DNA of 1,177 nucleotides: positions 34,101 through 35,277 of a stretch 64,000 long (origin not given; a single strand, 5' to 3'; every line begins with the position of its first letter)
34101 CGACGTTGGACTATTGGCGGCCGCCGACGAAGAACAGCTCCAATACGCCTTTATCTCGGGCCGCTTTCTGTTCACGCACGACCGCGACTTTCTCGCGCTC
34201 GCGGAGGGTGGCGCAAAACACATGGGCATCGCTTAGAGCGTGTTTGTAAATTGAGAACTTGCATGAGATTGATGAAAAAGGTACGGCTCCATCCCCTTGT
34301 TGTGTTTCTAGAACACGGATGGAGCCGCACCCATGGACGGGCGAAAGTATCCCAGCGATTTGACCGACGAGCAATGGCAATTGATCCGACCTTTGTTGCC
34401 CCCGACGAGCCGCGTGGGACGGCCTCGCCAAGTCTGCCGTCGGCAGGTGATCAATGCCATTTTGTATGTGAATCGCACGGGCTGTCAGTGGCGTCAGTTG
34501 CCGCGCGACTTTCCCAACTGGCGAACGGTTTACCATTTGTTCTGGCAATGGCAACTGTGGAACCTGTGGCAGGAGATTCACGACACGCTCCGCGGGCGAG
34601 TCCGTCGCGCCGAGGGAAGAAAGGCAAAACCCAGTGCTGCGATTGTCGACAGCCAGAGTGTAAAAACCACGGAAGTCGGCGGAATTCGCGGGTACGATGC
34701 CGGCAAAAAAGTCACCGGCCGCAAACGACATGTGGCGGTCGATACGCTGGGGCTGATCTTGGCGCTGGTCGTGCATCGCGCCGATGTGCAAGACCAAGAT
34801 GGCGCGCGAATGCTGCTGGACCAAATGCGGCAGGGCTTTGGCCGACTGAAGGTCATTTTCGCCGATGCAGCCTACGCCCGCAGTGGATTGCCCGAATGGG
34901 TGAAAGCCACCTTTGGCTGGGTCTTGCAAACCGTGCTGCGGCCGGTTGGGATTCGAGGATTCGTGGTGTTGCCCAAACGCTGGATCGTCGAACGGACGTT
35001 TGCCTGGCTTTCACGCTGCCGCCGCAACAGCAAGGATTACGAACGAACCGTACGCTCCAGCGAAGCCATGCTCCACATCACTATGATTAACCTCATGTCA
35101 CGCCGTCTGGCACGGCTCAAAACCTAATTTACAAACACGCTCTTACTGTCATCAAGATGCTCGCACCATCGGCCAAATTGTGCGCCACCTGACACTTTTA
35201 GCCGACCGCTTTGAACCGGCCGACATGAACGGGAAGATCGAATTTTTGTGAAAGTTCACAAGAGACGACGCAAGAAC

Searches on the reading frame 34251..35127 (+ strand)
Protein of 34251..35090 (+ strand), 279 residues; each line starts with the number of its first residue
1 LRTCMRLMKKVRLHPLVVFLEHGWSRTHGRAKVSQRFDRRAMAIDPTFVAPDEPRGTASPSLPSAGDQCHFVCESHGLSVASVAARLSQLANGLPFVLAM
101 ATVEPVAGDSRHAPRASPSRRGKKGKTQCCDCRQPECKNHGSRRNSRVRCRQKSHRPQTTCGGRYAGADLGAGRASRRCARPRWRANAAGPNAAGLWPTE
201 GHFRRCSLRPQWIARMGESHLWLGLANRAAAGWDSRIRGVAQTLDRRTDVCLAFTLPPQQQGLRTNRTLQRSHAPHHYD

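Call 30: search_protein_families(library=pfam, proteins=[window:34251-35090:+, window:34333-35127:+], max_evalue=0.001)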
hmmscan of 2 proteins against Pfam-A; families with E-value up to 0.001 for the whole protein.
window:34251-35090:+ (279 aa): 0 families

window:34333-35127:+ (264 aa): 3 families
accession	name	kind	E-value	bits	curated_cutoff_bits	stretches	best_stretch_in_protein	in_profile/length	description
PF01609.27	DDE_Tnp_1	-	6.2e-31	108.2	23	1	99-252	3-197/200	Transposase DDE domain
PF13340.11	DUF4096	-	8.2e-28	96.9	34.3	1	10-83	1-76/76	Putative transposase of IS4/5 family (DUF4096)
PF13586.12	DDE_Tnp_1_2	-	3.4e-07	31.1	29.2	1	212-252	41-81/86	Transposase DDE domain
